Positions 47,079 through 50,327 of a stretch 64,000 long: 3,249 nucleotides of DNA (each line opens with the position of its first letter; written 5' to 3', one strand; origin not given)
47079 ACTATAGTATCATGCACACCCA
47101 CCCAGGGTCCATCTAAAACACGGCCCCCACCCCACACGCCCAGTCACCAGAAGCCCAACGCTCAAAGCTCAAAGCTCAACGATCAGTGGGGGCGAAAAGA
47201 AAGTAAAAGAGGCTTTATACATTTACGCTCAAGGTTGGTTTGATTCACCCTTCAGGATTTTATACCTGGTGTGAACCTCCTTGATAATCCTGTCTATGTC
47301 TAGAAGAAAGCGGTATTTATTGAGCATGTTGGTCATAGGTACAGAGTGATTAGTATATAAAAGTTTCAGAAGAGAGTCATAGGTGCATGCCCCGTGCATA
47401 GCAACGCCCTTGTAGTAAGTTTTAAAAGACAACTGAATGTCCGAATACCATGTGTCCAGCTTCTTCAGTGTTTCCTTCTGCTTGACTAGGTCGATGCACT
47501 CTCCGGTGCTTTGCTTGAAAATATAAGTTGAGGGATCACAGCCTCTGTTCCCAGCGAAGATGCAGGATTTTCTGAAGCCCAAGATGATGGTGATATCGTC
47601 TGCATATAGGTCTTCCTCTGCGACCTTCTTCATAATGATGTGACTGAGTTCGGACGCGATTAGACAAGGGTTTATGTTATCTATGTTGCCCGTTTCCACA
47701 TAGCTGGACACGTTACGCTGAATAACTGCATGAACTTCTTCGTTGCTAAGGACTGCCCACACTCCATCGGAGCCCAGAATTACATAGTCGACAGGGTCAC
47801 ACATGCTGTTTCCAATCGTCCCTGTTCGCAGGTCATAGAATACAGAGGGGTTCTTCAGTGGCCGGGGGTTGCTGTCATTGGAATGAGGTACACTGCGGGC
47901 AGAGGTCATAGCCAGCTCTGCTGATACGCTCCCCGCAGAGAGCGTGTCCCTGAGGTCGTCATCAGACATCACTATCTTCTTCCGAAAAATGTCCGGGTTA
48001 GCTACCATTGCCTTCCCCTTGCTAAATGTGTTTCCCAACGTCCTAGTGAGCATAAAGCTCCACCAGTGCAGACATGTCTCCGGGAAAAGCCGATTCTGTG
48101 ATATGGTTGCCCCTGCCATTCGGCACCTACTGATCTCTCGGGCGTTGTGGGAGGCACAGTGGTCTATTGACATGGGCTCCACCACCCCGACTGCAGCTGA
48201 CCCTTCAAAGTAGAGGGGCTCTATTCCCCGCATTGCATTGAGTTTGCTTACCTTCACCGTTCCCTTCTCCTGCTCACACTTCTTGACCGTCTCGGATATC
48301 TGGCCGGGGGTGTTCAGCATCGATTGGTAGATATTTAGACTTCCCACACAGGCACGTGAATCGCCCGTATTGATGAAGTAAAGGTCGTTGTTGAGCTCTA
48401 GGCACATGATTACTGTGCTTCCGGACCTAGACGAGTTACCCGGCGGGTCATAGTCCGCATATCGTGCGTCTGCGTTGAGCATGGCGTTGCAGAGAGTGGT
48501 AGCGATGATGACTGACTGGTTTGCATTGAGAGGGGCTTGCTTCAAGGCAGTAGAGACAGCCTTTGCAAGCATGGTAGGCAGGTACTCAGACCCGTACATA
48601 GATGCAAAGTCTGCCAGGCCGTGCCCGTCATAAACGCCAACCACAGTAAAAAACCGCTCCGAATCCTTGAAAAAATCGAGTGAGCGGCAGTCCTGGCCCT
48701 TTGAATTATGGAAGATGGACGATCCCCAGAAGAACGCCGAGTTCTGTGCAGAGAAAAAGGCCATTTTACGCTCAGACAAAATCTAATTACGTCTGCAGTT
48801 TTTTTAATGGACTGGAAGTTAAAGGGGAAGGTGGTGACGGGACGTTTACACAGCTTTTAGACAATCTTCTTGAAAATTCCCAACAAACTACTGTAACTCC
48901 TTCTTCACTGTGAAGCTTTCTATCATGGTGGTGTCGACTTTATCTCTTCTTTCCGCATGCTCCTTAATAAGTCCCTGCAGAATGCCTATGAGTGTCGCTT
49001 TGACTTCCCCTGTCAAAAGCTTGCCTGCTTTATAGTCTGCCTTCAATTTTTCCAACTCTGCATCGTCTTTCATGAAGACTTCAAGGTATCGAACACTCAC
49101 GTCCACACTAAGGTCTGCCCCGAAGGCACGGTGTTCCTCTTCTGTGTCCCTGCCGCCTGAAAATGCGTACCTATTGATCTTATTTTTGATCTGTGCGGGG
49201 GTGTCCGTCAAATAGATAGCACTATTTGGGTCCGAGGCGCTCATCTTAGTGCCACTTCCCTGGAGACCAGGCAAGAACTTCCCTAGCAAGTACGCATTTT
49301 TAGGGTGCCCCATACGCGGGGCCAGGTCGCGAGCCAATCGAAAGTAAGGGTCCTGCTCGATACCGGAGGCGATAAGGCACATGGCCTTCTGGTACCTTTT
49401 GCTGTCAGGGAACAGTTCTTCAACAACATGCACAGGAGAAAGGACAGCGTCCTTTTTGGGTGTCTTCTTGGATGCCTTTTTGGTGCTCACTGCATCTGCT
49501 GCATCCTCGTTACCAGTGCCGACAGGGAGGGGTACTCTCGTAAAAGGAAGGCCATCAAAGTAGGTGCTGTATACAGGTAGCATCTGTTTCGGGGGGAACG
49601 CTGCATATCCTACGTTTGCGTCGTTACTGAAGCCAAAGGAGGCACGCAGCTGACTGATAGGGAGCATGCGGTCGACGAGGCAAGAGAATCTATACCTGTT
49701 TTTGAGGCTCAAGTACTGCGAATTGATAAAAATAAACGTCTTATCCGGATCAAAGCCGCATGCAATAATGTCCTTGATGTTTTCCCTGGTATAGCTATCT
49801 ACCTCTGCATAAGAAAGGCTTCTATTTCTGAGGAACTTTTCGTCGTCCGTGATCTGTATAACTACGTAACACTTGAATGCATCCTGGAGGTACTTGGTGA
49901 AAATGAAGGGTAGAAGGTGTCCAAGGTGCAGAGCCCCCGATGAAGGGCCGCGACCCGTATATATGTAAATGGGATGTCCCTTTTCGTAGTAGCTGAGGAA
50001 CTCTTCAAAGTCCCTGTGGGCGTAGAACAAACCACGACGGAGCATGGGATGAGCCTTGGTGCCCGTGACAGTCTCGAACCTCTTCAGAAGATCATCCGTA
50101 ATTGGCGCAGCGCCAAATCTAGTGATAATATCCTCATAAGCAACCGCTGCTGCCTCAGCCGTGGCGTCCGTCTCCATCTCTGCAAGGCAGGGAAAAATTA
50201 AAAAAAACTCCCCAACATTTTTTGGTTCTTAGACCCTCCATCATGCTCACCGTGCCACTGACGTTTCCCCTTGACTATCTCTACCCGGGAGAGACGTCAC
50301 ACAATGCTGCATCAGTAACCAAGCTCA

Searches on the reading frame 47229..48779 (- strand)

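Call 37: search_protein_families(library=pfam, proteins=[window:47229-48779:-], max_evalue=0.001)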
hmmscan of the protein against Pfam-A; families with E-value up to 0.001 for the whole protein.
window:47229-48779:- (516 aa): 1 family
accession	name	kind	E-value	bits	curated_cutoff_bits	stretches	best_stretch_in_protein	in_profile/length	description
PF00481.26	PP2C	-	6.2e-18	65.8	20.3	1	44-155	34-136/255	Protein phosphatase 2C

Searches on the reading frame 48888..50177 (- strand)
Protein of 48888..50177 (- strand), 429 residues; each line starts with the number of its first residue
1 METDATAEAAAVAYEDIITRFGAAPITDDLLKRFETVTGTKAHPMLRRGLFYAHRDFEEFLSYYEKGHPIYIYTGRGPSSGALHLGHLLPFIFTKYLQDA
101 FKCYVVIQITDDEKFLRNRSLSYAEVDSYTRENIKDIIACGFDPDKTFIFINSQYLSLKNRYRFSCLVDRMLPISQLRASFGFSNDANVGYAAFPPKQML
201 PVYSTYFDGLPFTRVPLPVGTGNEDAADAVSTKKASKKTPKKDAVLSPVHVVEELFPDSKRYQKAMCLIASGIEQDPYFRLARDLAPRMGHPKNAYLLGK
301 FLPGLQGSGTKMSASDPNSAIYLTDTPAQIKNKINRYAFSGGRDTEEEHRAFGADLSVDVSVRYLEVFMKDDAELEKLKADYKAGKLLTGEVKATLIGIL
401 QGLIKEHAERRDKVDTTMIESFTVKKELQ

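Call 37: search_protein_families(library=pfam, proteins=[window:48888-50177:-], max_evalue=0.001)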
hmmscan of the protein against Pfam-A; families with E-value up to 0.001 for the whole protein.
window:48888-50177:- (429 aa): 1 family
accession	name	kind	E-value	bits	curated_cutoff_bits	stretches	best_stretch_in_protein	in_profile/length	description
PF00579.31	tRNA-synt_1b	-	2e-27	96.7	21.1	2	268-396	153-283/292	tRNA synthetases class I (W and Y)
